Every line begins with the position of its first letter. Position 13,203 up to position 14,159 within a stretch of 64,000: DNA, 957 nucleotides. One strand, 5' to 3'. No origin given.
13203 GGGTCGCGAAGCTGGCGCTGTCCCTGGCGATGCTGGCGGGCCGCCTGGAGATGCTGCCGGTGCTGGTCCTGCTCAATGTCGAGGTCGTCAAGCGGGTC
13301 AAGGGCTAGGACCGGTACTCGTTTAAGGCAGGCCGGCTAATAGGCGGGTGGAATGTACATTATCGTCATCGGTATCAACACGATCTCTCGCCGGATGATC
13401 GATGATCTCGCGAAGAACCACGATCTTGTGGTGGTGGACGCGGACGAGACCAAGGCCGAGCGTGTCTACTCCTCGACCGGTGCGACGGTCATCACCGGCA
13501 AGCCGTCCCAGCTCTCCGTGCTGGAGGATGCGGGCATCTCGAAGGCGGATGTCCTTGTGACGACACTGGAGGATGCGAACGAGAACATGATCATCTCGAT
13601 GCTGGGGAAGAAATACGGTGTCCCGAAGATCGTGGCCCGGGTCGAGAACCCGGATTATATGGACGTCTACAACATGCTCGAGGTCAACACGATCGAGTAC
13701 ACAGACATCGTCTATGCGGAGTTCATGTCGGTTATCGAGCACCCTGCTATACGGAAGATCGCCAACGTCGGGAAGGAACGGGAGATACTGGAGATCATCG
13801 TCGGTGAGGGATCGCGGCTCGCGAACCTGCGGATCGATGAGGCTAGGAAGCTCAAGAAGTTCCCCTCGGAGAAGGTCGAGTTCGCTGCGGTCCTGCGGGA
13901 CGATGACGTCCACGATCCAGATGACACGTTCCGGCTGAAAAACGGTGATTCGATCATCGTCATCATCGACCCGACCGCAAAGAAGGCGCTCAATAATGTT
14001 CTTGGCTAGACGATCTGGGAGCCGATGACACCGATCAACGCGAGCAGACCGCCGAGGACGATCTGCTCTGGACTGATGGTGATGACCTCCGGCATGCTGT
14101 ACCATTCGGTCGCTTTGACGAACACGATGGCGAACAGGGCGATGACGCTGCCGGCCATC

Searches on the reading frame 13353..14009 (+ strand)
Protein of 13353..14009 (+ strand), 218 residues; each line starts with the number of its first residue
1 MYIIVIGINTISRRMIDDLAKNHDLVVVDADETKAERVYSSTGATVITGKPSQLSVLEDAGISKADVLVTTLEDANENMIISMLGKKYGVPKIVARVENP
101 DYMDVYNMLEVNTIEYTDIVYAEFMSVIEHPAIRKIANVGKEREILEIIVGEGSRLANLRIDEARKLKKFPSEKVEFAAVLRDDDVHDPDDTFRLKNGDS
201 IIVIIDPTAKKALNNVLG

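Call 72: search_protein_families(library=pfam, proteins=[window:13353-14009:+], max_evalue=0.001)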
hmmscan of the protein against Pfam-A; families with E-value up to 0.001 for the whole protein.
window:13353-14009:+ (218 aa): 2 families
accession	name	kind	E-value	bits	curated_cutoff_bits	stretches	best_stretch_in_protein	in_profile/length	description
PF02254.24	TrkA_N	-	1e-23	84.3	23.8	1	3-114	1-113/116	TrkA-N domain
PF02080.26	TrkA_C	-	2e-07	31.2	27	1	146-210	2-63/71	TrkA-C domain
